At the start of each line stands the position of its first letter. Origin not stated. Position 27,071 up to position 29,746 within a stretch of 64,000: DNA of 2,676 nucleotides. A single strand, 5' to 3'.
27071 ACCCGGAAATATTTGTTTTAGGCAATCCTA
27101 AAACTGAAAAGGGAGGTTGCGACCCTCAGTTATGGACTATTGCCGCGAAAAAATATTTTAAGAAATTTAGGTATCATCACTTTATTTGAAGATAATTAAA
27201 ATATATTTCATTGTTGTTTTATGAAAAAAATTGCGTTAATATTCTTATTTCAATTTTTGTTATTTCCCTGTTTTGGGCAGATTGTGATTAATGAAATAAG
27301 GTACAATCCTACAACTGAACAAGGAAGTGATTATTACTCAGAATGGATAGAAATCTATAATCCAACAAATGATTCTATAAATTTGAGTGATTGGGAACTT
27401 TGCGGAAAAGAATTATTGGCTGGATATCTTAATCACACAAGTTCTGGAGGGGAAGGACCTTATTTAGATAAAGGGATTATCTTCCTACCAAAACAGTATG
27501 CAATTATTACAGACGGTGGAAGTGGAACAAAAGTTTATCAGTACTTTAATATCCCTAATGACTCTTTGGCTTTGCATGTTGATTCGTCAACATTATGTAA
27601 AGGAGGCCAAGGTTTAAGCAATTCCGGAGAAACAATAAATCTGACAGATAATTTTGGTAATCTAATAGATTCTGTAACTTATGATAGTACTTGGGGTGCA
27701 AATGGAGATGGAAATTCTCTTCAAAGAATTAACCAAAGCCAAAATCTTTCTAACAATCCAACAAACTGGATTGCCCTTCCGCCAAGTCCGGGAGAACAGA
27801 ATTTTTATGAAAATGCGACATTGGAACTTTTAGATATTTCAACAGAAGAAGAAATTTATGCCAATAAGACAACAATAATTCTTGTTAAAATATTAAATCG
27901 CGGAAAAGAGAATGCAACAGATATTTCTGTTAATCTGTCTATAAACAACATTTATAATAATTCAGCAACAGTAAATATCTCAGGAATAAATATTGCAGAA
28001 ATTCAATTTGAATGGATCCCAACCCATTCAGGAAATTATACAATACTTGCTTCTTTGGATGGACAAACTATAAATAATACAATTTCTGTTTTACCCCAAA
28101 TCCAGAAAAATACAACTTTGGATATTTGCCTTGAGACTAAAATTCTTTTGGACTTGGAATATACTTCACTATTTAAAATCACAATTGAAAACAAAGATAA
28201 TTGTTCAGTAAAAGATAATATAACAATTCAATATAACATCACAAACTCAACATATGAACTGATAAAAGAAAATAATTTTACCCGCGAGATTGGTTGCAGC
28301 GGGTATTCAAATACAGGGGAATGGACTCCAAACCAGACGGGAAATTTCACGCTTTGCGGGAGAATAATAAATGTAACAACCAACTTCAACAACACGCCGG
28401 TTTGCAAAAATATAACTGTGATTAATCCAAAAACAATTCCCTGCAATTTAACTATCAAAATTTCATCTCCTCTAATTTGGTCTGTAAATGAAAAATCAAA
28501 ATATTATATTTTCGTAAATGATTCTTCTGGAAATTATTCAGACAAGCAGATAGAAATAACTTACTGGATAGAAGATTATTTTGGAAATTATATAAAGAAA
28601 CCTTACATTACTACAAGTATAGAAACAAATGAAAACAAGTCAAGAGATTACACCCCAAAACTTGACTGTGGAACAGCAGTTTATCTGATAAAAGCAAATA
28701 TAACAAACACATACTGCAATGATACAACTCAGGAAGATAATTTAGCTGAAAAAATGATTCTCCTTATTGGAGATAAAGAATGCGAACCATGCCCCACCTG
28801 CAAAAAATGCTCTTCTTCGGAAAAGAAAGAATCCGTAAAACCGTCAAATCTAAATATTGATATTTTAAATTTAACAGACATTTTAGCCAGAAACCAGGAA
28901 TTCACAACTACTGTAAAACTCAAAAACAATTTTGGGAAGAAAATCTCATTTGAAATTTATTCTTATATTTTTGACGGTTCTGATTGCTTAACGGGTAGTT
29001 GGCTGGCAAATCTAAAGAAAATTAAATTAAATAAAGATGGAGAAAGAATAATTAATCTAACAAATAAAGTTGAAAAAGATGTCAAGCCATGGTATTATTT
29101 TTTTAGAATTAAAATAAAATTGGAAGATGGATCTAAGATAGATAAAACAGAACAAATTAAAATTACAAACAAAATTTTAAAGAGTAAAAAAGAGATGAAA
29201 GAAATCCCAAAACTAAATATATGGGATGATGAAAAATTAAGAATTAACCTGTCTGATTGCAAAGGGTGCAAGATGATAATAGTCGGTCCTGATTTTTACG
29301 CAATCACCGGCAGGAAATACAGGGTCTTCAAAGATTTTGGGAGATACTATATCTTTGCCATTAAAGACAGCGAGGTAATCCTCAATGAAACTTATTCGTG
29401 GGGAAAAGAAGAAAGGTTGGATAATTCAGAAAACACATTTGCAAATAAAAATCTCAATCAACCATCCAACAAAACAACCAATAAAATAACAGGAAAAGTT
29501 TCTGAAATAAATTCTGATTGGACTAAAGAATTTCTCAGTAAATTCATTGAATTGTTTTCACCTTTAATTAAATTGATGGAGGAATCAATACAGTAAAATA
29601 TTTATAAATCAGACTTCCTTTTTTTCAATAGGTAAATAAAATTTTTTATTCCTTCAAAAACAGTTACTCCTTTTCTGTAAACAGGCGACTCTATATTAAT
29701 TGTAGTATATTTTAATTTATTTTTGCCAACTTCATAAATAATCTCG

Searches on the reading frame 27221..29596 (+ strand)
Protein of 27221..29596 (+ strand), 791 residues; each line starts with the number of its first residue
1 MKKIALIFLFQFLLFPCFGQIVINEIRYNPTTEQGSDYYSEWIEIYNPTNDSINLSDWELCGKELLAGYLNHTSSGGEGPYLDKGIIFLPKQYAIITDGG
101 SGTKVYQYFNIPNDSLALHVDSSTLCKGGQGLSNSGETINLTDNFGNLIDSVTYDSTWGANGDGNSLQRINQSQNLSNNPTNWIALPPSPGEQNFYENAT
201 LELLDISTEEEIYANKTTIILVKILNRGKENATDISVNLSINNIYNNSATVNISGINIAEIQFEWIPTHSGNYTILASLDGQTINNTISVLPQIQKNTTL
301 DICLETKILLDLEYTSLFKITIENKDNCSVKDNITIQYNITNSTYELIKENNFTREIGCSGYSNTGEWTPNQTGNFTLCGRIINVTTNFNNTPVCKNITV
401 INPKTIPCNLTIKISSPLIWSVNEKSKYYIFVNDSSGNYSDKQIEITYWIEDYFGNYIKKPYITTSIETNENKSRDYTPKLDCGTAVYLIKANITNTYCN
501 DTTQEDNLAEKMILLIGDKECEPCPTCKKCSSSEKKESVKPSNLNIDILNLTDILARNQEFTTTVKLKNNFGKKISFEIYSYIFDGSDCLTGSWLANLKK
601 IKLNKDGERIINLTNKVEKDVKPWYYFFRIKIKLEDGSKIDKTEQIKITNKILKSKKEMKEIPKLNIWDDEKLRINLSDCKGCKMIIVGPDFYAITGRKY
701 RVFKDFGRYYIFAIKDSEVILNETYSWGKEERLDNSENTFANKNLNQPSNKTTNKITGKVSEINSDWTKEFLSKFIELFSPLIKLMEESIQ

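Call 10: search_protein_families(library=pfam, proteins=[window:27221-29596:+], max_evalue=0.1)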
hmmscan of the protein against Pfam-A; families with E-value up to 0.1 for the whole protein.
window:27221-29596:+ (791 aa): 2 families
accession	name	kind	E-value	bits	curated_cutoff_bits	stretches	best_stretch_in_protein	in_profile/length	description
PF00932.25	LTD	-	2.7e-13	50.7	34.3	1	19-154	6-107/109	Lamin Tail Domain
PF07705.17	CARDB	-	2.8e-07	31.1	22.7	1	205-282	8-86/101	CARDB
